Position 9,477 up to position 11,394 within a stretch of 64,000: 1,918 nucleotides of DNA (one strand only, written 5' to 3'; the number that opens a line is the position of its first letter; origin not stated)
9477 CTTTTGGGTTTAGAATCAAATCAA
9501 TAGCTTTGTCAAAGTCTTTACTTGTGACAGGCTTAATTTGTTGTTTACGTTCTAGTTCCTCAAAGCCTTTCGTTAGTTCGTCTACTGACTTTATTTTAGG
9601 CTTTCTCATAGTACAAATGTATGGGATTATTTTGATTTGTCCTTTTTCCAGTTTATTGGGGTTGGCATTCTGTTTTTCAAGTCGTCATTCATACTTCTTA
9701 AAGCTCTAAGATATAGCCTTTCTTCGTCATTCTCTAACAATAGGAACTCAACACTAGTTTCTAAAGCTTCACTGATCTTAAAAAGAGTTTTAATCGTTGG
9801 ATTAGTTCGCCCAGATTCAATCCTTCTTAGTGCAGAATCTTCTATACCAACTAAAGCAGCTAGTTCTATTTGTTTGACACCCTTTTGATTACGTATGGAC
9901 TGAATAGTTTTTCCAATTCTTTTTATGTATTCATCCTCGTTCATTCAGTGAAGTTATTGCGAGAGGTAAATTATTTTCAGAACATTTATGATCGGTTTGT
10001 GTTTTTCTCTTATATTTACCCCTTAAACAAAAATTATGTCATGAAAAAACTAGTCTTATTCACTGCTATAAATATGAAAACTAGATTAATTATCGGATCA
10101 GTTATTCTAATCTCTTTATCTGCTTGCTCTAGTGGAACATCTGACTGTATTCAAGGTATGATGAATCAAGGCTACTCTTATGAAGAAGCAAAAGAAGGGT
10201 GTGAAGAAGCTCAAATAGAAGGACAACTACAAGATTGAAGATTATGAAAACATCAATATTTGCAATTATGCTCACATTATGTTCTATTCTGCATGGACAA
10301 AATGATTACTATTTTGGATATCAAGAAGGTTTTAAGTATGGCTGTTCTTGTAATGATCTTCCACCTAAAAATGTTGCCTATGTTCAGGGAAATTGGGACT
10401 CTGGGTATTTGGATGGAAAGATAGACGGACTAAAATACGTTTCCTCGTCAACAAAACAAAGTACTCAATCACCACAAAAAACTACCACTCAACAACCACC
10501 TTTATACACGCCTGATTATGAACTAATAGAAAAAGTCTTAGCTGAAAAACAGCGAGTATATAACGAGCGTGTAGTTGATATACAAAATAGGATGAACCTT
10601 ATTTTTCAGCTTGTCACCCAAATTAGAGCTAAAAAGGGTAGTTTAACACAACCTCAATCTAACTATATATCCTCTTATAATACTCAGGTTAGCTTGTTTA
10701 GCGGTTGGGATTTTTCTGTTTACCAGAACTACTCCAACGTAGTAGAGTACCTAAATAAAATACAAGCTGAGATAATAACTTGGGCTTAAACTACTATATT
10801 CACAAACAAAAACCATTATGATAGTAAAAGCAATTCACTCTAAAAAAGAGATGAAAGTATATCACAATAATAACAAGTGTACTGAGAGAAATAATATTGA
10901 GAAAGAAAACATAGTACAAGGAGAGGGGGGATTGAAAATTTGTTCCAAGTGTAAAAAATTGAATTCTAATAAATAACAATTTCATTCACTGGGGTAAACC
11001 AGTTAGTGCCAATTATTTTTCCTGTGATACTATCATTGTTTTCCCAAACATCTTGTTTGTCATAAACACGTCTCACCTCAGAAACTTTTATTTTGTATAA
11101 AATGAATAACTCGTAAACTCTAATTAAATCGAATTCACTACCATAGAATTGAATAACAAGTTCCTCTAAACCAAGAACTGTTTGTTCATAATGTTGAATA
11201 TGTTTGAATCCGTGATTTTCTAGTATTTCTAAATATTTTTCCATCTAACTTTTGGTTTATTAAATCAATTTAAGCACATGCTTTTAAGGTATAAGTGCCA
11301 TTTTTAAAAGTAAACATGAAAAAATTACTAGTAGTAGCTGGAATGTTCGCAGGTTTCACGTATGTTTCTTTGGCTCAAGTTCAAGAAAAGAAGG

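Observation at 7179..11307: Intact 4.1-kb IS1595 transporter element carrying about 8 passenger genes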

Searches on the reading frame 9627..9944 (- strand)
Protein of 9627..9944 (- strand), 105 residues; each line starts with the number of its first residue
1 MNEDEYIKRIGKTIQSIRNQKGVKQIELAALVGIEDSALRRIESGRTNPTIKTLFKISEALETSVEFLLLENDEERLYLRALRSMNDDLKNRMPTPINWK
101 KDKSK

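Call 3: search_protein_families(library=pfam, proteins=[window:9627-9944:-], max_evalue=0.1)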
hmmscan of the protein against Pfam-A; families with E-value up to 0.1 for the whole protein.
window:9627-9944:- (105 aa): 6 families
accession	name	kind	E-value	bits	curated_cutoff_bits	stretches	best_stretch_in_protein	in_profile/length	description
PF01381.28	HTH_3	-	2e-15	57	23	1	14-68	1-55/55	Helix-turn-helix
PF13560.12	HTH_31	-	5.5e-07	30.3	27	1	10-65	2-58/64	Helix-turn-helix domain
PF12844.13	HTH_19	-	1.6e-06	28.4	30.2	1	11-68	1-58/64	Helix-turn-helix domain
PF13443.12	HTH_26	-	6.2e-05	23.6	22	1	14-66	2-55/63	Cro/C1-type HTH DNA-binding domain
PF15731.11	MqsA_antitoxin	-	0.0038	17.8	30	1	11-60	71-119/131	Antitoxin component of bacterial toxin-antitoxin system, MqsA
PF13744.12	HTH_37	-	0.059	13.6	27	0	9-47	18-56/80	Helix-turn-helix domain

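Call 26: search_protein_families(library=padloc, proteins=[window:9627-9944:-], max_evalue=0.1)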
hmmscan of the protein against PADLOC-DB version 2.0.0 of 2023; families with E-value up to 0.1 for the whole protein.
window:9627-9944:- (105 aa): 27 families (the best 25 are shown)
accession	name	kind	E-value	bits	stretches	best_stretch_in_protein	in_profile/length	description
PDLC02926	HTH_VI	-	8.9e-17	59.1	1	10-92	2-83/92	-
PDLC04142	capH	-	2.7e-10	39.2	1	8-88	5-86/103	capH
PDLC04775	PDC-M69A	-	1.7e-09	36.2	1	7-83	5-80/113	-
PDLC03951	RmrA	-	4.3e-09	33.8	1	13-102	12-104/400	-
PDLC04758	PDC-M64B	-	1.8e-08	32.8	1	10-88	31-107/123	-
PDLC03949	RmrA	-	3.7e-08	30.6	1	14-88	7-85/363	-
PDLC03947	RmrA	-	1.1e-07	29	1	9-100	11-106/383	-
PDLC03952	RmrA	-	1.1e-07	29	1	10-75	23-88/395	-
PDLC03948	RmrA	-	2e-07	28.2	1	14-102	13-106/397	-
PDLC04760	PDC-M64C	-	7.8e-07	27.4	1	10-65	27-82/93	-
PDLC03956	RmrA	-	8.5e-07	26.4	1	13-103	12-105/399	-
PDLC04762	PDC-M64C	-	1.1e-06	26.6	1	10-65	28-83/97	-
PDLC03953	RmrA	-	1.4e-06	25.8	1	11-75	7-71/373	-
PDLC03955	RmrA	-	1.7e-06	25.5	1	17-73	28-84/371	-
PDLC03954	RmrA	-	3.2e-06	24.3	1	10-74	11-75/380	-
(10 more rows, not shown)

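Call 27: search_protein_families(library=phrogs, proteins=[window:9627-9944:-], max_evalue=0.1)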
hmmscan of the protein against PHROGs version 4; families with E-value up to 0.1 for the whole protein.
window:9627-9944:- (105 aa): 47 families (the best 25 are shown)
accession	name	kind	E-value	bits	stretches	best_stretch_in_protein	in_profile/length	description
phrog_8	-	transcription regulation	9.9e-15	55.8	1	1-82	68-149/346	transcriptional regulator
phrog_1373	-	transcription regulation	5.7e-13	50.2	1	3-75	59-129/166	transcriptional regulator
phrog_2439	-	transcription regulation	2.2e-12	47.6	1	10-100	8-101/367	transcriptional regulator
phrog_4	-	transcription regulation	5.3e-12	46.4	1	6-75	133-198/400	transcriptional repressor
phrog_3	-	transcription regulation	1.3e-11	46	1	5-77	84-155/430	transcriptional repressor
phrog_2967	-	transcription regulation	5.5e-11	43.4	1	1-86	2-91/225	transcriptional regulator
phrog_5823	-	transcription regulation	1.4e-09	38.6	1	8-70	5-68/404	transcriptional regulator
phrog_2328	-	transcription regulation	6.3e-09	36.7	1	9-73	15-79/128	transcriptional repressor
phrog_7241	-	transcription regulation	3.7e-08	34.5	1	13-68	65-120/122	transcriptional regulator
phrog_4583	-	transcription regulation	7.7e-08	33.3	1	8-72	9-73/81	transcriptional repressor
phrog_4836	-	transcription regulation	4e-07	30.8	1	10-76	76-142/194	CII-like regulator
phrog_2339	-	DNA, RNA and nucleotide metabolism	2.3e-06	28.5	1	10-77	26-94/98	HTH DNA binding protein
phrog_4268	-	transcription regulation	7e-06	27.2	1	3-67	29-91/96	transcriptional repressor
phrog_7396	-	unknown function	1.6e-05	25.7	1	6-75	12-85/227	-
phrog_3557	-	transcription regulation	2.2e-05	25.7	1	27-73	30-76/142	transcriptional regulator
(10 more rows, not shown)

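Call 28: search_protein_families(library=ncbifam, proteins=[window:9627-9944:-], max_evalue=0.1)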
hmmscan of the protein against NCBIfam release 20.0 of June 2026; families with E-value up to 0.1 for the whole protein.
window:9627-9944:- (105 aa): 23 families
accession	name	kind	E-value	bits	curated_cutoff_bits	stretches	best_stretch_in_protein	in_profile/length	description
NF041951.1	phage_RstR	subfamily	2.4e-14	53.5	80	1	10-88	3-87/108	RstR family transcriptional repressor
NF006015.0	PRK08154.1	subfamily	4.2e-10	39.3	204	1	2-85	23-106/314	anaerobic benzoate catabolism transcriptional regulator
TIGR03070.1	couple_hipB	subfamily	1.1e-08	34.9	71.65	1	9-61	2-54/58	type II toxin-antitoxin system Y4mF family antitoxin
NF007408.0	PRK09943.1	equivalog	3.5e-08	33.2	211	1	9-74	7-72/185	HTH-type transcriptional regulator PuuR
NF007257.0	PRK09706.1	subfamily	5.6e-08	32.7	101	1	8-74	4-70/135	transcriptional repressor DicA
NF007271.0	PRK09726.1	equivalog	1.1e-07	31.8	79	1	12-66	15-69/88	type II toxin-antitoxin system antitoxin HipB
NF010465.0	PRK13890.1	equivalog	1.5e-07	31.5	96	1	16-85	12-81/121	conjugal transfer protein TrbA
NF047948.1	male_kill_WMK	equivalog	3e-07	30.2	300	1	8-76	161-229/300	WO male-killing family protein Wmk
TIGR00270.2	TIGR00270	equivalog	1.1e-06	28.6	110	1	9-64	75-130/159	multiprotein bridging factor aMBF1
NF046032.1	TransRegSlrRBacil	equivalog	2.8e-06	27.5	250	1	10-69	2-62/149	HTH-type transcriptional regulator SlrR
TIGR03830.1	CxxCG_CxxCG_HTH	subfamily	1e-05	25.3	61.8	1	10-57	66-115/127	type II TA system antitoxin MqsA family protein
NF038139.1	Reg_Aceta_RamB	equivalog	8.6e-05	21.4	700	1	10-78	3-70/465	acetate metabolism transcriptional regulator RamB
NF052239.1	antitox_spr1629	equivalog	0.0001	21.5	335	1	10-72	3-65/377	spr1629 family repressor/antitoxin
NF041575.1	antitoxPezA_Strep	equivalog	0.00049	20.1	290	1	10-58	2-50/158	type II toxin-antitoxin system antitoxin PezA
TIGR02684.1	dnstrm_HI1420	hypoth_equivalog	0.0017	18.5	53.7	1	8-66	31-87/89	addiction module antidote protein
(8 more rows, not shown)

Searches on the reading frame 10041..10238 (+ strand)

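Call 3: search_protein_families(library=pfam, proteins=[window:10041-10238:+], max_evalue=0.1)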
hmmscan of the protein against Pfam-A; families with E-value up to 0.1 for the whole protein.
window:10041-10238:+ (65 aa): 1 family
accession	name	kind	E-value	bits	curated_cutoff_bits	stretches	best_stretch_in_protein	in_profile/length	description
PF22567.2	UBA_9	-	0.083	13.2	27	0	34-50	6-22/43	UBA-like domain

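Call 26: search_protein_families(library=padloc, proteins=[window:10041-10238:+], max_evalue=0.1)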
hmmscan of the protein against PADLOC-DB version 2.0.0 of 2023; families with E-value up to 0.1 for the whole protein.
window:10041-10238:+ (65 aa): 0 families

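Call 27: search_protein_families(library=phrogs, proteins=[window:10041-10238:+], max_evalue=0.1)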
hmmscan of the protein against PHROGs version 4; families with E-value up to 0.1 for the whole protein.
window:10041-10238:+ (65 aa): 2 families
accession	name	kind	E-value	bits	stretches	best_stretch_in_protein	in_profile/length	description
phrog_902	-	unknown function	0.018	16.4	1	10-52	5-46/118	-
phrog_9170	-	unknown function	0.099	13.4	0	14-35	5-26/159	-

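Call 28: search_protein_families(library=ncbifam, proteins=[window:10041-10238:+], max_evalue=0.1)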
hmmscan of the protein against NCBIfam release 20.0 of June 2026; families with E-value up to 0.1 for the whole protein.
window:10041-10238:+ (65 aa): 0 families

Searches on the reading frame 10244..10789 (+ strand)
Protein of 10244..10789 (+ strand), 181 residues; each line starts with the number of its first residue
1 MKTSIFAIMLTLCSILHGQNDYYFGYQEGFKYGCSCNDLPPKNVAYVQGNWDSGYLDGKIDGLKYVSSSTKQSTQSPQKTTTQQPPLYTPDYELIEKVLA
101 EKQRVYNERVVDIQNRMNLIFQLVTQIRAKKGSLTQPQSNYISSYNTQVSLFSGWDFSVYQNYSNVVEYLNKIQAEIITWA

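Call 3: search_protein_families(library=pfam, proteins=[window:10244-10789:+], max_evalue=0.1)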
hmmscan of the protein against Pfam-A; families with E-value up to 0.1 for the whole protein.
window:10244-10789:+ (181 aa): 0 families

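Call 26: search_protein_families(library=padloc, proteins=[window:10244-10789:+], max_evalue=0.1)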
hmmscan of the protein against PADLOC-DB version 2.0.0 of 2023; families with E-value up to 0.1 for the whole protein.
window:10244-10789:+ (181 aa): 0 families

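Call 27: search_protein_families(library=phrogs, proteins=[window:10244-10789:+], max_evalue=0.1)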
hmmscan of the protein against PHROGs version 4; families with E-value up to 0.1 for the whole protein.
window:10244-10789:+ (181 aa): 1 family
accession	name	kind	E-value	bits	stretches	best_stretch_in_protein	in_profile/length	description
phrog_21066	-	unknown function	0.0031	18.4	1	51-149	22-122/228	-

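Call 28: search_protein_families(library=ncbifam, proteins=[window:10244-10789:+], max_evalue=0.1)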
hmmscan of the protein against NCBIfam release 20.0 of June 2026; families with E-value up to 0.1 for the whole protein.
window:10244-10789:+ (181 aa): 0 families

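Call 68: search_solved_structures(query=window:10244-10789:+, max_evalue=1)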
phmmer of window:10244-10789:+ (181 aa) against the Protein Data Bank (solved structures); distinct sequences matched with E-value up to 1: 0.

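Call 70: find_homologous_proteins(query=window:10244-10789:+, max_evalue=0.001)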
Query window:10244-10789:+ (181 aa): 3 proteins with E <= 0.001 among 17 candidates.
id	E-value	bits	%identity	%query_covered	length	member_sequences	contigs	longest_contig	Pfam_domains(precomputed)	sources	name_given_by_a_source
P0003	4.1e-112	390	100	96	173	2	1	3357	-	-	-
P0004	3.1e-48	182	48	97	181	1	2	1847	-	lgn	-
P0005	1.1e-36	144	41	99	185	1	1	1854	-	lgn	-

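Call 71: find_encoding_contigs(protein=P0003, flank=6000)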
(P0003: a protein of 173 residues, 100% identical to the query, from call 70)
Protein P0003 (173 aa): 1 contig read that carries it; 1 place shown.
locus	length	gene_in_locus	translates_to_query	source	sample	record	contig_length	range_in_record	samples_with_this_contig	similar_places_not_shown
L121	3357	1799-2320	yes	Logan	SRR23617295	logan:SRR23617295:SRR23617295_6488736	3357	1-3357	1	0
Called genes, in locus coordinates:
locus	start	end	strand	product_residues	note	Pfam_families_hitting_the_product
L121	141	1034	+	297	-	PF12760:Zn_ribbon_IS1595, PF12762:DDE_Tnp_IS1595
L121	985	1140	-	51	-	-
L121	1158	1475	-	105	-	PF13560:HTH_31 (weak), PF01381:HTH_3, PF12844:HTH_19 (weak)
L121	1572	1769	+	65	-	-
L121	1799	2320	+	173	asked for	-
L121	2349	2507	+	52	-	-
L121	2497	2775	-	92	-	-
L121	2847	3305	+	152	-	-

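Call 72: find_encoding_contigs(protein=P0004, flank=6000)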
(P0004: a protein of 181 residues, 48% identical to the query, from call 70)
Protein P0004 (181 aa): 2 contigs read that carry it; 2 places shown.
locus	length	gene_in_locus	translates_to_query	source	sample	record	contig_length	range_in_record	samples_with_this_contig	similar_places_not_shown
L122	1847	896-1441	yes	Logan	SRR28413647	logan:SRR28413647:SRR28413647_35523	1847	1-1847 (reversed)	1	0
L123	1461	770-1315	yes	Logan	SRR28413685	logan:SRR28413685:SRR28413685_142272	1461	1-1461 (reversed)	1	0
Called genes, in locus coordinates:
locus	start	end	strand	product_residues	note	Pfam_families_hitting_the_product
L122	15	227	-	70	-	PF13560:HTH_31, PF12844:HTH_19, PF01381:HTH_3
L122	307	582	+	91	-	-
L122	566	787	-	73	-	PF13560:HTH_31, PF12844:HTH_19, PF01381:HTH_3, PF13443:HTH_26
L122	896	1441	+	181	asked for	-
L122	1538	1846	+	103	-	?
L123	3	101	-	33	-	?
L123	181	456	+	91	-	-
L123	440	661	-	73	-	PF13560:HTH_31, PF12844:HTH_19, PF01381:HTH_3, PF13443:HTH_26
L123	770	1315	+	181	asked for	-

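Call 73: find_encoding_contigs(protein=P0005, flank=6000)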
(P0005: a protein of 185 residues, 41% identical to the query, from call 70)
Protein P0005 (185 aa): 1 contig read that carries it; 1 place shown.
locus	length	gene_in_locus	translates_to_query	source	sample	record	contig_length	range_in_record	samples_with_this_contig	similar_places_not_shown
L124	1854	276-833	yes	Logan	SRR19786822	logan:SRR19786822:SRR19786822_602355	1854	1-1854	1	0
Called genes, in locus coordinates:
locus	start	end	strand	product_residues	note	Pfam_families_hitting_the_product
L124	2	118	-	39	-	?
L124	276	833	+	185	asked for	-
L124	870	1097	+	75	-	-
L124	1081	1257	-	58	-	-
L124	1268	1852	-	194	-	?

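Call 91: predict_structure(alignment_id=A5)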
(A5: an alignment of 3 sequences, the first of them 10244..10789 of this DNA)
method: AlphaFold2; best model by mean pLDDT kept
length: 181 residues; sequences in the alignment: 3
mean_pLDDT: 59.8   pTM: 0.50
mean pLDDT of the five models: 59.8, 58.1, 57.9, 56.9, 56.0
residues with pLDDT >= 90: 48; 70-90: 40; 50-70: 4; < 50: 89
segments of 3 or more residues with pLDDT < 50: 1-89
pLDDT, mean of each block of 10 residues (from residue 1): 32 32 33 32 30 30 26 28 45 71 84 93 93 93 89 79 92 95 79
secondary structure, 60 per line:
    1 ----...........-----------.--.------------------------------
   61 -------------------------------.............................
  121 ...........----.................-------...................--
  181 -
elements in order: H5-15 H92-131 H136-152 H160-178

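Call 98: fold_search(model_id=the predicted structure, library=pdb)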
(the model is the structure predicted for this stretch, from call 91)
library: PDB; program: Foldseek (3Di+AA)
matches with E <= 10: 83; with E <= 0.001: 0
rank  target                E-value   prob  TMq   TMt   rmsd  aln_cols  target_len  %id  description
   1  4dyl                  2.0e+00  0.09  0.20  0.11  16.8       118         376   16  F-BAR domain of human FES tyrosine kinase (released 2012-04-04)
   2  9d5n_CC               2.0e+00  0.04  0.16  0.13  46.6       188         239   16  48-nm doublet microtubule from Trichomonas vaginalis strain G3 (released 2025-05-14)
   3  2p5t_E                2.6e+00  0.30  0.32  0.54   6.4        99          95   13  Molecular and structural characterization of the PezAT chromosomal toxin-antitoxin system of the human pathogen Strept (released 2007-05-15)
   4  5n7k_D                2.7e+00  0.09  0.21  0.31  14.5       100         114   16  Crystal structure of the coiled-coil domain of human tricellulin (released 2017-07-12)
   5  5y8t_B                2.9e+00  0.08  0.19  0.20  15.3        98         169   13  Crystal structure of Bacillus subtilis PadR in complex with p-coumaric acid (released 2017-11-29)
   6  6wa9_N                3.3e+00  0.13  0.23  0.41  12.4        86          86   19  Structure of the Chlamydia pneumoniae CdsV and CdsO protein complex (released 2020-09-30)
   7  8xr6_Q                3.5e+00  0.06  0.23  0.27  19.9       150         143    7  Cryo-EM structure of cryptophyte photosystem II (released 2024-06-19)
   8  8i4w_B                3.7e+00  0.09  0.19  0.09  16.6        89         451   11  Cryo-EM structure of 5-subunit Smc5/6 head region (released 2024-06-26)
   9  6kgq                  3.9e+00  0.10  0.22  0.07  13.7        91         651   14  LSD1-FCPA-MPE five-membered ring adduct model (released 2020-03-25)
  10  6yxx_Ag               3.9e+00  0.03  0.16  0.15  39.0       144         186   12  State A of the Trypanosoma brucei mitoribosomal large subunit assembly intermediate (released 2020-10-14)
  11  5izs_C                4.2e+00  0.10  0.20  0.42  12.8        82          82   12  De novo design of protein homo-oligomers with modular hydrogen bond network-mediated specificity (released 2016-05-25)
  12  6yuf_A                4.2e+00  0.08  0.21  0.11  13.8        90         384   12  Cohesin complex with loader gripping DNA (released 2020-08-19)
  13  9ijj_d                4.5e+00  0.08  0.23  0.08  15.9        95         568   16  In situ structure of the central apparatus in mouse sperm axoneme. (released 2025-06-04)
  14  6vbu_2                4.5e+00  0.08  0.20  0.07  14.3        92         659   15  Structure of the bovine BBSome complex (released 2020-01-29)
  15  5x11_B                4.7e+00  0.06  0.18  0.19  14.9        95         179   14  Crystal structure of Bacillus subtilis PadR in complex with operator DNA (released 2017-11-22)
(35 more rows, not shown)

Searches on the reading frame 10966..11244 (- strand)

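Call 3: search_protein_families(library=pfam, proteins=[window:10966-11244:-], max_evalue=0.1)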
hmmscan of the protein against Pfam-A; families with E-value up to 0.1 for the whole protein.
window:10966-11244:- (92 aa): 0 families

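Call 26: search_protein_families(library=padloc, proteins=[window:10966-11244:-], max_evalue=0.1)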
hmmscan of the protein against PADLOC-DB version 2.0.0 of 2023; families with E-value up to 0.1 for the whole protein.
window:10966-11244:- (92 aa): 0 families

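Call 27: search_protein_families(library=phrogs, proteins=[window:10966-11244:-], max_evalue=0.1)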
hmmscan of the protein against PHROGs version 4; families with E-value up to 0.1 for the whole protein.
window:10966-11244:- (92 aa): 1 family
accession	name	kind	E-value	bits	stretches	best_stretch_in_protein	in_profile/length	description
phrog_31215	-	unknown function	0.075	14.2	0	14-44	10-40/87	-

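Call 28: search_protein_families(library=ncbifam, proteins=[window:10966-11244:-], max_evalue=0.1)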
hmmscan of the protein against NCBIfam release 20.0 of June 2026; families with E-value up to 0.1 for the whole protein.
window:10966-11244:- (92 aa): 0 families
